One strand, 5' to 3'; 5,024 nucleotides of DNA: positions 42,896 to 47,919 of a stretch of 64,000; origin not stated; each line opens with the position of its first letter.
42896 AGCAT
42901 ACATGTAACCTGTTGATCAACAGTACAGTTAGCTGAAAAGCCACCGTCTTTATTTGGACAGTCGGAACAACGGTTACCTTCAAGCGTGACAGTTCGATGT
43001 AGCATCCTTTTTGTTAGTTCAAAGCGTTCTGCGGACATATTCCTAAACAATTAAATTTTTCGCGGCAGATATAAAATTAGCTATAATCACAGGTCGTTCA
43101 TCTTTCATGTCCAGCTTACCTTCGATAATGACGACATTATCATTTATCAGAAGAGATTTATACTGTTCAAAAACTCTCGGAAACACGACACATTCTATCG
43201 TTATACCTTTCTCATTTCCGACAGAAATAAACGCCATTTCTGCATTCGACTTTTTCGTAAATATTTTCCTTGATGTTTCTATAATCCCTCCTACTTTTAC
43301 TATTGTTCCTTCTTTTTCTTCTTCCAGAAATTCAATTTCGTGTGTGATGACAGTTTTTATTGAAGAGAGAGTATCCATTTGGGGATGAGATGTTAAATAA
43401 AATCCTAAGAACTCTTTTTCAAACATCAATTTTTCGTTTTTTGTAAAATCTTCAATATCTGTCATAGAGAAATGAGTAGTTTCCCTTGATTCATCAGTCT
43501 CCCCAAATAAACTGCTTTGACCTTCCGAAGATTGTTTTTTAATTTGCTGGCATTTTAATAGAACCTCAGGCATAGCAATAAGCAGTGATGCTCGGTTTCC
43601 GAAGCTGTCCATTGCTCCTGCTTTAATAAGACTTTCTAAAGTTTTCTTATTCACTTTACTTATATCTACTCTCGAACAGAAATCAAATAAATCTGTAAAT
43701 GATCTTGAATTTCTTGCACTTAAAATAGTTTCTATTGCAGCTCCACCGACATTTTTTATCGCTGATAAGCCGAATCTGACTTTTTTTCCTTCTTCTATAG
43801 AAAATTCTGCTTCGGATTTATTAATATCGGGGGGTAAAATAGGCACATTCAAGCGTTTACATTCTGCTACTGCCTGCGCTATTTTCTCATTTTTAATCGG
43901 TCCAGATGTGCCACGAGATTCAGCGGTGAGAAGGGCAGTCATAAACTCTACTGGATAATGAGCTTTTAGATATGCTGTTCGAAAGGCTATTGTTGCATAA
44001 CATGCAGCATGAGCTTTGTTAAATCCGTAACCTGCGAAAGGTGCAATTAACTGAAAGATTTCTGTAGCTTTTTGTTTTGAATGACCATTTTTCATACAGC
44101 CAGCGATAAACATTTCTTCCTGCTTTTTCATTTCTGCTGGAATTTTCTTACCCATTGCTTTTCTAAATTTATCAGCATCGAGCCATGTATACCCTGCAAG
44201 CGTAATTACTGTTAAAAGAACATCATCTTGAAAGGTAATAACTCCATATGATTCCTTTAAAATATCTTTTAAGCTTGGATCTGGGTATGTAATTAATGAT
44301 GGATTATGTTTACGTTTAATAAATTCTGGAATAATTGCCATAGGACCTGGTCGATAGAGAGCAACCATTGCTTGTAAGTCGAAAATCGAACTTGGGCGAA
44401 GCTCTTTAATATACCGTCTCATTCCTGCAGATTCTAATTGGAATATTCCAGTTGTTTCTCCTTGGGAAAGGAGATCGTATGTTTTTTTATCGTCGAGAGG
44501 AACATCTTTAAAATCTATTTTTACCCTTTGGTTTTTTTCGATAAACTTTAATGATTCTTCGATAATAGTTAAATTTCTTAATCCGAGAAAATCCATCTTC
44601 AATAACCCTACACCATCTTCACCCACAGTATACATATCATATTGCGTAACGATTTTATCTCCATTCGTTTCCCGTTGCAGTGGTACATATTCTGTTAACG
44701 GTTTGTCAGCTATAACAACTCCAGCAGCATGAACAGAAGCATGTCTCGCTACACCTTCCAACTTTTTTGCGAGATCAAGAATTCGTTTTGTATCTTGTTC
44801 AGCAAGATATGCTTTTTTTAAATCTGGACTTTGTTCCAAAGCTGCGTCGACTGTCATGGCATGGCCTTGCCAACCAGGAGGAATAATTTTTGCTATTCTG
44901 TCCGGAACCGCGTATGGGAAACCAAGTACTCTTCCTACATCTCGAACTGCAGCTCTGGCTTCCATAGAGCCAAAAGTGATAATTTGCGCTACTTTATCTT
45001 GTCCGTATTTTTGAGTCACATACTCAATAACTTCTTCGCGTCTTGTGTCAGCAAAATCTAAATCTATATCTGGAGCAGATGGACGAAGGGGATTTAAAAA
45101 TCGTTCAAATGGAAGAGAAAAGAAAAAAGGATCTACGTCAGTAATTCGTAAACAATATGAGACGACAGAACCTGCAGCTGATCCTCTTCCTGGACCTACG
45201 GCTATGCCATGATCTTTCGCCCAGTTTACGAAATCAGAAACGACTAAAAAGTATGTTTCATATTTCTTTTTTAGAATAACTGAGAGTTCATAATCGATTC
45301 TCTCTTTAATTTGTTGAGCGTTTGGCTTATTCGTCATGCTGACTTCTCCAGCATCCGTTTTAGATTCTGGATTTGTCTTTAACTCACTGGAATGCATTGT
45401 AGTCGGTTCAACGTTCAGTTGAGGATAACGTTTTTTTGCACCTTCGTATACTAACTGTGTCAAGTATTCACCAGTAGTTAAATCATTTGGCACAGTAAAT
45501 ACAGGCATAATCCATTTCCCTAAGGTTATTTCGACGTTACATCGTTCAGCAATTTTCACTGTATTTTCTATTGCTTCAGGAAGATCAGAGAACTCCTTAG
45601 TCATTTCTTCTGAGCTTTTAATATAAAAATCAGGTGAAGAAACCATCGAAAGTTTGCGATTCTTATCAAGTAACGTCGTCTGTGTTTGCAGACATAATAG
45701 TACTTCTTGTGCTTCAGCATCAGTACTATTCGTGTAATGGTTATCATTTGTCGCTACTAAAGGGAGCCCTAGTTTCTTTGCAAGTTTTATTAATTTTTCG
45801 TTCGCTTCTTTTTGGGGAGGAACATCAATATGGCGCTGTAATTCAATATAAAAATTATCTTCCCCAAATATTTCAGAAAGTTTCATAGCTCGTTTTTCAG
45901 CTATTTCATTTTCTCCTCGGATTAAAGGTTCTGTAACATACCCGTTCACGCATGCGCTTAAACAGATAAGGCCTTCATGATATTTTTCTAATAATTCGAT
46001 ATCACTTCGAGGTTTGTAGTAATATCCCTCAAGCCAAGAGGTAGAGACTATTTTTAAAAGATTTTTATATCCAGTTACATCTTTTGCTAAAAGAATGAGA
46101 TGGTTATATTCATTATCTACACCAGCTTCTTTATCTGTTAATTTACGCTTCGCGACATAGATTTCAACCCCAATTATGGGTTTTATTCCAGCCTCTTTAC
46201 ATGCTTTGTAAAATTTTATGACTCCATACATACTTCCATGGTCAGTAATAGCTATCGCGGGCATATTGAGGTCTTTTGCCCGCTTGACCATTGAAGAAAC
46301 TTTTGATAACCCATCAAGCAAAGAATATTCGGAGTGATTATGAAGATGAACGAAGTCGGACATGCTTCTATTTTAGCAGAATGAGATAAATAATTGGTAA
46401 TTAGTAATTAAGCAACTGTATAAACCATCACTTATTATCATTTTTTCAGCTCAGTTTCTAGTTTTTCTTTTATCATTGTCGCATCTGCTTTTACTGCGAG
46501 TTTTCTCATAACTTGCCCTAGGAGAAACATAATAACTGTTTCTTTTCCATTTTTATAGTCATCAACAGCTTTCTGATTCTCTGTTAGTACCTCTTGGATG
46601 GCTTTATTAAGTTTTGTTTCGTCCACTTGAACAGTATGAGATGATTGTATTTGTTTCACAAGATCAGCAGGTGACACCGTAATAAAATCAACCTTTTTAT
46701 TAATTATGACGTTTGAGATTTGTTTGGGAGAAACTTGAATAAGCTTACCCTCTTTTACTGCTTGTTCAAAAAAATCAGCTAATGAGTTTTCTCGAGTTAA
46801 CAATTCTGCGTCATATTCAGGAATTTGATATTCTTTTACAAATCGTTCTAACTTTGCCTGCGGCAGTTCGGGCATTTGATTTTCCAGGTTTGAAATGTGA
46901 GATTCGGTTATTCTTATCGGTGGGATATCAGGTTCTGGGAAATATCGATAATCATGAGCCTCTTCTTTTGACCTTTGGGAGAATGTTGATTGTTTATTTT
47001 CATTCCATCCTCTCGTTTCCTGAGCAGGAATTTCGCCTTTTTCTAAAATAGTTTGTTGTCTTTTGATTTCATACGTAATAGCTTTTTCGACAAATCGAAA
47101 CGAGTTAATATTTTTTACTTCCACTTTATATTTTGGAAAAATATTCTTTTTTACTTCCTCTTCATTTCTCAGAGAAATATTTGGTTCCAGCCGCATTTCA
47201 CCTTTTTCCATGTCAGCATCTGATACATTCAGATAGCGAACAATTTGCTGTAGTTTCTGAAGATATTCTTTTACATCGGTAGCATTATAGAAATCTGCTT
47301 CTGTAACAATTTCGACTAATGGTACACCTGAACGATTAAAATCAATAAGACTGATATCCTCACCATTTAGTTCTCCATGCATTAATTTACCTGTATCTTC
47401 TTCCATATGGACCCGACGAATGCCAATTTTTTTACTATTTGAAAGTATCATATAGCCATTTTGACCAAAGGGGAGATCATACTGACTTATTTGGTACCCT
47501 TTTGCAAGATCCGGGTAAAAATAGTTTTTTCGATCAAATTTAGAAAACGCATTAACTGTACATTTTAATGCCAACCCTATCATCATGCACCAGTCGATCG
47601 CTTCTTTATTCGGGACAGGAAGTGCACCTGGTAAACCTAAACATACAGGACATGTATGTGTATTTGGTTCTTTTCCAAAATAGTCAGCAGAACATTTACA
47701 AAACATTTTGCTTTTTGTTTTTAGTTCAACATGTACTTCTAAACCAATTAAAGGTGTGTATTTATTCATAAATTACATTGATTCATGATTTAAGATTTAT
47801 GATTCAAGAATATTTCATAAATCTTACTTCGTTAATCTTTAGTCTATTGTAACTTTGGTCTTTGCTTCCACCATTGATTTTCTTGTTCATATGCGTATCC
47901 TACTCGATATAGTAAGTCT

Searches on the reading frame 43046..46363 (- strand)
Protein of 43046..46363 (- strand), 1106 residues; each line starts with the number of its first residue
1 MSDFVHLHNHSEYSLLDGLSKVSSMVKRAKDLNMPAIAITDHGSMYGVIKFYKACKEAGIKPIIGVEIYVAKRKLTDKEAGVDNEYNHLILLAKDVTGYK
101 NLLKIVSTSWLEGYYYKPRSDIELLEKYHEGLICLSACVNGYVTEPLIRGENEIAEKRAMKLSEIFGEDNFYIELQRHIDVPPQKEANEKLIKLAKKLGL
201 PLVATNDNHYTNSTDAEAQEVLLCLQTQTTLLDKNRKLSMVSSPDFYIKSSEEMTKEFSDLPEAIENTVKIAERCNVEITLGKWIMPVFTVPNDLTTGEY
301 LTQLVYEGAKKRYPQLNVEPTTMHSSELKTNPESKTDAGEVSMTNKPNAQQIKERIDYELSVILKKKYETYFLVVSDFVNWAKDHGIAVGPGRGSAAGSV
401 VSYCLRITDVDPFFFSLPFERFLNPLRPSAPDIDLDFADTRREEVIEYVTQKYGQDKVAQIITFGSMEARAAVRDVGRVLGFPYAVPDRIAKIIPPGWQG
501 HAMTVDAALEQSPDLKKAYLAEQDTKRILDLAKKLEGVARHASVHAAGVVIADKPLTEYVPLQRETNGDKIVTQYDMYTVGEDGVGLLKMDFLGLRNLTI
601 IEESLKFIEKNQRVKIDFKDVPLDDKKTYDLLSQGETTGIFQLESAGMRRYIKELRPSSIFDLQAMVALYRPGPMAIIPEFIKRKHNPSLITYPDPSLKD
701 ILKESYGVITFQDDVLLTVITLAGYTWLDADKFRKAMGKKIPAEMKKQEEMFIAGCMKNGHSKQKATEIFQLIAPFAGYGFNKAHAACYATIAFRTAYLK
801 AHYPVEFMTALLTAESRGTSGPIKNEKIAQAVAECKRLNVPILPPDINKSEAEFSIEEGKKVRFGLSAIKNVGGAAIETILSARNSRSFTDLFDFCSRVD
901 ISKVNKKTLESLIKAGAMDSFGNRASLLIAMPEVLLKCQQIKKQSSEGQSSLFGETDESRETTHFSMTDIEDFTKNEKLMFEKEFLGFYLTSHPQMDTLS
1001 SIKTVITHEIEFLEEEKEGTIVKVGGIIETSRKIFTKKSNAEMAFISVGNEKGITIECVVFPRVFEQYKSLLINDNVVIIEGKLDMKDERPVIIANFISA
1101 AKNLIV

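Call 70: search_protein_families(library=pfam, proteins=[window:43046-46363:-], max_evalue=0.00001)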
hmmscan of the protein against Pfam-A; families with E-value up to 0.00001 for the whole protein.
window:43046-46363:- (1106 aa): 5 families
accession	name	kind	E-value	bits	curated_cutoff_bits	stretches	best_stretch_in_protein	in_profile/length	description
PF07733.18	DNA_pol3_alpha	-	2.6e-99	332.5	23.9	1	299-594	1-260/260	Bacterial DNA polymerase III alpha NTPase domain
PF02811.25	PHP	-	8.3e-61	205.5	26.4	1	6-178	1-164/164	PHP domain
PF17657.6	DNA_pol3_finger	-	2.9e-54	183.3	22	1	597-760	1-166/166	Bacterial DNA polymerase III alpha subunit finger domain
PF14579.12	HHH_6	-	1.3e-31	109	25.6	1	840-926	2-89/90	Helix-hairpin-helix motif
PF01336.31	tRNA_anti-codon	-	3.6e-06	27.2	27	1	1022-1098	1-72/75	OB-fold nucleic acid binding domain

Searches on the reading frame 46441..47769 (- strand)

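Call 70: search_protein_families(library=pfam, proteins=[window:46441-47769:-], max_evalue=0.00001)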
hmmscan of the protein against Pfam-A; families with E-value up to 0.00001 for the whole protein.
window:46441-47769:- (443 aa): 2 families
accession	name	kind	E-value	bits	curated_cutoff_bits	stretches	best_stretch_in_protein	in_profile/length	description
PF02934.20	GatB_N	-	9.1e-114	379.7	23.4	1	7-292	2-276/277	GatB/GatE catalytic domain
PF02637.23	GatB_Yqey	-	6.3e-15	55.8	27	1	347-441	53-148/148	GatB domain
